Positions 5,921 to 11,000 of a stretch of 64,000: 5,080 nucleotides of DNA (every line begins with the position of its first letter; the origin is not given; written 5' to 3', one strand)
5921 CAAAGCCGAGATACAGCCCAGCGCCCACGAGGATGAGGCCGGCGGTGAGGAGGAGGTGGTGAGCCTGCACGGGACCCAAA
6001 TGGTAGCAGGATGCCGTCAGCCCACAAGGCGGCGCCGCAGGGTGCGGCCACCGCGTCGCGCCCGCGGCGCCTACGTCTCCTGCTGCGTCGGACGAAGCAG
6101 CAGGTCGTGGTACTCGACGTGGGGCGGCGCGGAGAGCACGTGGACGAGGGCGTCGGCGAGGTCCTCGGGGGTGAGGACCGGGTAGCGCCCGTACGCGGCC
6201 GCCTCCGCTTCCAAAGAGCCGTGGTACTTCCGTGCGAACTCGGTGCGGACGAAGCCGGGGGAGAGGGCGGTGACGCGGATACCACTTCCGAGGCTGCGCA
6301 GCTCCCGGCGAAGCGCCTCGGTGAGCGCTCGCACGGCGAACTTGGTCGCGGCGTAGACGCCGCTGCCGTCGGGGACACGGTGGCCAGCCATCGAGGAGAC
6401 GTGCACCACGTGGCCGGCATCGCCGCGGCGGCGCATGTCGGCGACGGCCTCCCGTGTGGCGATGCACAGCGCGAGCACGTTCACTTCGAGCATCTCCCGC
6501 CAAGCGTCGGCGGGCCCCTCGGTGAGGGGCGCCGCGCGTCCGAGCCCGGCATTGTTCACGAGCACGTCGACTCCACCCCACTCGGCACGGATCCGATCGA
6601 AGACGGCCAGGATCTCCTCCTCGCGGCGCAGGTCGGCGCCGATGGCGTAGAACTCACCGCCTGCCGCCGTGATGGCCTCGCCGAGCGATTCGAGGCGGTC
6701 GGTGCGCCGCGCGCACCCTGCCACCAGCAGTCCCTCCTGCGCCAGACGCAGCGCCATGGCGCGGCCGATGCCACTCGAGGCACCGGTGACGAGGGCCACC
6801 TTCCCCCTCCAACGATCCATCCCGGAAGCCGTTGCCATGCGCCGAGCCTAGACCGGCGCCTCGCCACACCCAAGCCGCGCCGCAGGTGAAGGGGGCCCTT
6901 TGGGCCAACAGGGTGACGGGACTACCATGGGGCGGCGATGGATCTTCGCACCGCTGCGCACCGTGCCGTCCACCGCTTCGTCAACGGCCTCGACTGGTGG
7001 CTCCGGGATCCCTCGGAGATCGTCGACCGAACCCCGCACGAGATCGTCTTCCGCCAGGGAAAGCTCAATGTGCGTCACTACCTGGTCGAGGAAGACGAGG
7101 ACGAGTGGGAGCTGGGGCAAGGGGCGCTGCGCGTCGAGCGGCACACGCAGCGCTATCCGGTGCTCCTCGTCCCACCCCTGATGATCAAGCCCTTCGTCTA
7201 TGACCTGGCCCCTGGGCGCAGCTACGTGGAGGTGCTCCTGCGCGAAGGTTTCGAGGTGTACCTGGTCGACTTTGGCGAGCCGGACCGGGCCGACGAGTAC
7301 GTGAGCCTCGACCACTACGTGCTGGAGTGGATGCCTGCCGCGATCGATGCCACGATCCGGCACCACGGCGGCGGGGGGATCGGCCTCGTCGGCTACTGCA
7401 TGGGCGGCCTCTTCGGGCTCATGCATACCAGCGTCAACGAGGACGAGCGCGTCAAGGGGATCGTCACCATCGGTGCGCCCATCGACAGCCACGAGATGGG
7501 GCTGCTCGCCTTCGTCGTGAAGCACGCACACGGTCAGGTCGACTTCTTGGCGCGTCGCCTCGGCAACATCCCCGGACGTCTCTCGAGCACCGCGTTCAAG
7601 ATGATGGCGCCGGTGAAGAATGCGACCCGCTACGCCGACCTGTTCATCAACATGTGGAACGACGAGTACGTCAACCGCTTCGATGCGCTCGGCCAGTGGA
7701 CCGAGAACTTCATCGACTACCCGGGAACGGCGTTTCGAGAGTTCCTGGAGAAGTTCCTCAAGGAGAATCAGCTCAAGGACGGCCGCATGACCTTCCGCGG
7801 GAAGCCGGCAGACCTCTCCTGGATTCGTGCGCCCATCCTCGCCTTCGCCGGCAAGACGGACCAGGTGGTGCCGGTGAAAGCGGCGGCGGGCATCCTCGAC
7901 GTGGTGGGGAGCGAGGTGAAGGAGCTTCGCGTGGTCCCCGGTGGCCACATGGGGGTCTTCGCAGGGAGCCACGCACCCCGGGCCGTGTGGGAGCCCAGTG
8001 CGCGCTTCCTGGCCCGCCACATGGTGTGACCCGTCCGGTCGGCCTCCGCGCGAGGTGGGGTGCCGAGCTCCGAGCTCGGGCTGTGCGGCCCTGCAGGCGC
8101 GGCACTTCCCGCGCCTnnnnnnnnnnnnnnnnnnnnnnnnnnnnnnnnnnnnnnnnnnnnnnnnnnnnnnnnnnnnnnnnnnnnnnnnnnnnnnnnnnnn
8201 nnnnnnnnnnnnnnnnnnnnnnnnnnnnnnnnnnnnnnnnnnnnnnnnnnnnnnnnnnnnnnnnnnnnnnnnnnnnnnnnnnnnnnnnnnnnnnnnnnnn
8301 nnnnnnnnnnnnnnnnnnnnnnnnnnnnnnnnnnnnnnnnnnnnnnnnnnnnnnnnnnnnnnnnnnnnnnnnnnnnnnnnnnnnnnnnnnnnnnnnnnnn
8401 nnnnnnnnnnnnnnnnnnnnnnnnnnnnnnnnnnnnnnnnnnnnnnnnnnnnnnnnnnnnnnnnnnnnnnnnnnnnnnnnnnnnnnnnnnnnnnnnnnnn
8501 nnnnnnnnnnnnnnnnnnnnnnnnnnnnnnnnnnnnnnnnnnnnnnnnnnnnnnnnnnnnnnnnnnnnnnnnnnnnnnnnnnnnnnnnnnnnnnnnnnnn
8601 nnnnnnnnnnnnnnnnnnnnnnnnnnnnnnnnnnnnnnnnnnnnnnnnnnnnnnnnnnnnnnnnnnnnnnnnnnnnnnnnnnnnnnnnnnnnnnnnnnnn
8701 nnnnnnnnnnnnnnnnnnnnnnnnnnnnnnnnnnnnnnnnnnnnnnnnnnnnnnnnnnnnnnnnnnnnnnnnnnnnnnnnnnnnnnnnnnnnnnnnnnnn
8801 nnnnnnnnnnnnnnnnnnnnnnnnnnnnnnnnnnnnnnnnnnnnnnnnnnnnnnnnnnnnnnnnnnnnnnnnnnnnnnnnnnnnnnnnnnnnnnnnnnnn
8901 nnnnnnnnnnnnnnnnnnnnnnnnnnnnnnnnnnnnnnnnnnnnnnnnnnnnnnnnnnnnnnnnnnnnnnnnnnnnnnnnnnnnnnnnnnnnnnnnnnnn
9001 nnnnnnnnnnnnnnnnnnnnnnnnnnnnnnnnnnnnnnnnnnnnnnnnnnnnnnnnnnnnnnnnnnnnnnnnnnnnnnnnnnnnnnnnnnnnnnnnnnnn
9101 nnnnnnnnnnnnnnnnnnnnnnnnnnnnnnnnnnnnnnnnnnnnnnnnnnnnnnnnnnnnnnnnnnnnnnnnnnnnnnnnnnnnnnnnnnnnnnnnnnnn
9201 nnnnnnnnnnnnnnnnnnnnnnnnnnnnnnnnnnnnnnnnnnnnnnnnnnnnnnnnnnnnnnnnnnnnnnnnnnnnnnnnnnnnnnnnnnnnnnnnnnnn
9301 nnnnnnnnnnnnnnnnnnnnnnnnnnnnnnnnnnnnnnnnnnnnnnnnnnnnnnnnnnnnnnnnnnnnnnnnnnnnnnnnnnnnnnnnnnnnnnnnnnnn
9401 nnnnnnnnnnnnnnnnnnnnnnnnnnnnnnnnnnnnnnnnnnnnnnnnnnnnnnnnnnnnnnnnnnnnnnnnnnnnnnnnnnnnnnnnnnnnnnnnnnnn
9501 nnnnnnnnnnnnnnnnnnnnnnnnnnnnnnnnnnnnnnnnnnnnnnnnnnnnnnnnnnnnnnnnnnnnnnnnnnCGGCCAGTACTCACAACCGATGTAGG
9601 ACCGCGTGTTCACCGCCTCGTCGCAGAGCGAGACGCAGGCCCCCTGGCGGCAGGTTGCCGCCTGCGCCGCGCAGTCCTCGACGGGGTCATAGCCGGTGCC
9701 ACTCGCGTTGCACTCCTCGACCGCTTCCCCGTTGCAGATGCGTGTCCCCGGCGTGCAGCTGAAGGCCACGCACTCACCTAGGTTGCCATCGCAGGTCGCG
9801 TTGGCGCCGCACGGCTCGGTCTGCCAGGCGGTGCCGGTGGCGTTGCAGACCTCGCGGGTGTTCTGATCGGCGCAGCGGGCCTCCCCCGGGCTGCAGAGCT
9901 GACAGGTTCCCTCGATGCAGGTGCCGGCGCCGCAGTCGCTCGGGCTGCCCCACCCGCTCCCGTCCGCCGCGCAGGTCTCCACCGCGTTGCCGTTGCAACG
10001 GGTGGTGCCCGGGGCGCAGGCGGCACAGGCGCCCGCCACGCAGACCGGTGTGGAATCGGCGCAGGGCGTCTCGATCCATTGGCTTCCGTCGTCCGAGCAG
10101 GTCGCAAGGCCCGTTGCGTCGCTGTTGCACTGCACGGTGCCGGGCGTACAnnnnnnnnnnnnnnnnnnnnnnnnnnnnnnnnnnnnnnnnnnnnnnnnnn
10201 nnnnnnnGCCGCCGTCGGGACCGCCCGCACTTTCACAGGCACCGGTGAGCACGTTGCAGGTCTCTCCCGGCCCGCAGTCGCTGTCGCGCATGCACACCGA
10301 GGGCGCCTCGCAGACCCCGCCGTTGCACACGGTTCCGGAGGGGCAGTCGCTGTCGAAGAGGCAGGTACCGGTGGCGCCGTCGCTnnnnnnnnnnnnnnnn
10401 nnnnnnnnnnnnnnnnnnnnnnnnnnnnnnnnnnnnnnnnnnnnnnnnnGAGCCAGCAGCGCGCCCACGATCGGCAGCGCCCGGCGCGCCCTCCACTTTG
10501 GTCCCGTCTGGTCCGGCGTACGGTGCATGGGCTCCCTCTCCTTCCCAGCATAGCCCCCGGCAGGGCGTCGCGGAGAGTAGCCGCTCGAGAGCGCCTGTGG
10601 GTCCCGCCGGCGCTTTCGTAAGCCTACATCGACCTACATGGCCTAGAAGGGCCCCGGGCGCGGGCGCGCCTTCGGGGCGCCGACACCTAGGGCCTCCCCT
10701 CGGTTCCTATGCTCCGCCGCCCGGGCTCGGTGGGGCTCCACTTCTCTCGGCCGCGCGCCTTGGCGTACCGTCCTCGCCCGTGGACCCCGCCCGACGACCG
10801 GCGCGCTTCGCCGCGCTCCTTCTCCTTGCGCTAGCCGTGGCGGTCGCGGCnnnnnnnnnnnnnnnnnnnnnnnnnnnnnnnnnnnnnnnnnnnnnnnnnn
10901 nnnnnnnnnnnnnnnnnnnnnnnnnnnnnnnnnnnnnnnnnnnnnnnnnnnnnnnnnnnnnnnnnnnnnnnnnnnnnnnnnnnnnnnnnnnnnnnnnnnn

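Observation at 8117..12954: Divergent pair: four-fold 6-Cys repeat lipoprotein and a polytopic membrane protein with C-terminal PA14 domain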

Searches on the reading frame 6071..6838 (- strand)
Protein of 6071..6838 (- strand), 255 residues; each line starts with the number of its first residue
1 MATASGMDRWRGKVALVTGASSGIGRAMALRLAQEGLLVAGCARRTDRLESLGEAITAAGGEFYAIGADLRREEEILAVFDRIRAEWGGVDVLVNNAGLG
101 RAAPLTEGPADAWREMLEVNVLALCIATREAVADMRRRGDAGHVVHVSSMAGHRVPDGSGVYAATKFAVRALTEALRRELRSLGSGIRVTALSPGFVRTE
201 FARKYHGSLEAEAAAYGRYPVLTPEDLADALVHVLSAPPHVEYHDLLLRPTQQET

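Call 35: search_protein_families(library=pfam, proteins=[window:6071-6838:-], max_evalue=0.001)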
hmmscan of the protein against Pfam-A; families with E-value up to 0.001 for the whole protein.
window:6071-6838:- (255 aa): 4 families
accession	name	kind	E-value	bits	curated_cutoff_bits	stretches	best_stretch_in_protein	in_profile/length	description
PF00106.31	adh_short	-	2.2e-53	181.1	26.6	1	13-204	1-189/195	short chain dehydrogenase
PF13561.12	adh_short_C2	-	1.8e-39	136.2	27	1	19-236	1-218/236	Enoyl-(Acyl carrier protein) reductase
PF08659.16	KR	-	5e-11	43.3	22.6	1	15-179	3-166/180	KR domain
PF01370.27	Epimerase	-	1.9e-06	27.9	20.9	1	15-237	1-227/240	NAD dependent epimerase/dehydratase family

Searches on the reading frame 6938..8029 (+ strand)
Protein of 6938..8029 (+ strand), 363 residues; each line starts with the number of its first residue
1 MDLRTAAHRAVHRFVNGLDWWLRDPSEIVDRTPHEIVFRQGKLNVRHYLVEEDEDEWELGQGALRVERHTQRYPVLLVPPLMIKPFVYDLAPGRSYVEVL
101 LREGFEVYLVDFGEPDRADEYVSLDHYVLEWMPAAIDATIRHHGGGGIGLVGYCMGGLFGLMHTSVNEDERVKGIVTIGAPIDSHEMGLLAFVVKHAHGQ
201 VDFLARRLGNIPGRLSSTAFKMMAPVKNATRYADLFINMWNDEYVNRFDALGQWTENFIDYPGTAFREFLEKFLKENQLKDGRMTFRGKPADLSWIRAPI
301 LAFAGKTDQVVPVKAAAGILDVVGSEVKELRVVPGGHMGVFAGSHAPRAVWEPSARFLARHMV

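Call 35: search_protein_families(library=pfam, proteins=[window:6938-8029:+], max_evalue=0.001)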
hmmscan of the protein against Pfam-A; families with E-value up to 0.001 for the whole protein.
window:6938-8029:+ (363 aa): 6 families
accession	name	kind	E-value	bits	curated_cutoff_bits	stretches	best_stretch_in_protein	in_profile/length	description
PF00561.26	Abhydrolase_1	-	9.7e-16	58.6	25.8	1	98-341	21-242/245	alpha/beta hydrolase fold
PF12146.15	Hydrolase_4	-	6.9e-08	32.5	27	0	295-336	189-230/239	Serine aminopeptidase, S33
PF12697.13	Abhydrolase_6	-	1.1e-07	33.3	26.3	1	96-341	19-208/217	Alpha/beta hydrolase family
PF01738.24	DLH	-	0.00012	22.1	21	0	143-176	94-125/217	Dienelactone hydrolase family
PF06850.17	PHB_depo_C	-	0.00033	20.6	27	1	211-348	45-189/203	PHB de-polymerase C-terminus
PF11339.14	DUF3141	-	0.00041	19.5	29.7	0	231-329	233-330/582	Protein of unknown function (DUF3141)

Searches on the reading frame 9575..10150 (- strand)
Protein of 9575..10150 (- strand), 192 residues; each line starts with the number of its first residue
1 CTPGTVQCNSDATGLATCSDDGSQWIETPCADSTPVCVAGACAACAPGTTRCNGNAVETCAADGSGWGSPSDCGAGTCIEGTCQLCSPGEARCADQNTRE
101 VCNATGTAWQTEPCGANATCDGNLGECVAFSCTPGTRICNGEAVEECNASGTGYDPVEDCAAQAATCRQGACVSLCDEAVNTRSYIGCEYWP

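Call 27: search_protein_families(library=pfam, proteins=[window:9575-10150:-], max_evalue=10)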
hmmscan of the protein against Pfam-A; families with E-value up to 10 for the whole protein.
seq(192 aa): 0 families

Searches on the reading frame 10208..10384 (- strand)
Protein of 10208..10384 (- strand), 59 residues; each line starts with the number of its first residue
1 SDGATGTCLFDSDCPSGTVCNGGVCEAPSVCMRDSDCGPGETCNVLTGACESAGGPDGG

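Call 27: search_protein_families(library=pfam, proteins=[window:10208-10384:-], max_evalue=10)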
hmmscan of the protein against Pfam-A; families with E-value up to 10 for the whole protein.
seq(59 aa): 12 families
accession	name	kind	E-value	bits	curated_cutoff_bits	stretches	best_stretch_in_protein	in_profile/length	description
PF04706.18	Dickkopf_N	-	0.00011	22.8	25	2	31-50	2-23/51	Dickkopf N-terminal cysteine-rich region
PF23416.1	DUF7107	-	0.00062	20.5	24.6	1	8-44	2-42/48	Domain of unknown function (DUF7107)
PF01683.23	EB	-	0.015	15.7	24.3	2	6-26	20-40/52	EB module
PF21164.2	Dumpy_DPY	-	0.016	15.6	27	2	8-21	4-17/24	Dumpy, DPY module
PF00299.24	Squash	-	0.026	15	22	2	8-22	10-24/29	Squash family serine protease inhibitor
PF07974.19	EGF_2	-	0.031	15.1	22.1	2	14-35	1-25/32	EGF-like domain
PF19232.4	DUF5885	-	0.15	11.9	33.2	1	5-51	31-77/265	Family of unknown function (DUF5885)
PF00095.26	WAP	-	0.18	12.6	20.8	1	7-20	16-29/41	WAP-type (Whey Acidic Protein) 'four-disulfide core'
PF01666.22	DX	-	0.2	12.6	25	2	7-20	49-62/76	DX module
PF21481.3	DIKK1-2-4_C-subdom1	-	0.56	10.8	27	1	29-43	3-17/30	Dickkopf-related protein 1/2/4, C-terminal subdomain 1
PF15270.11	ACI44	-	0.99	10.1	27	1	31-45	6-20/65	Metallo-carboxypeptidase inhibitor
PF02977.21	CarbpepA_inh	-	1.9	8.7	25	2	23-57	6-35/46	Carboxypeptidase A inhibitor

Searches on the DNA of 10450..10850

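Call 59: search_rna_families(source=window, start=10450, end=10850, threshold=evalue, max_evalue=1)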
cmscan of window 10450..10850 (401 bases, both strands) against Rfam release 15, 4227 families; matches with E-value up to 1: 0.
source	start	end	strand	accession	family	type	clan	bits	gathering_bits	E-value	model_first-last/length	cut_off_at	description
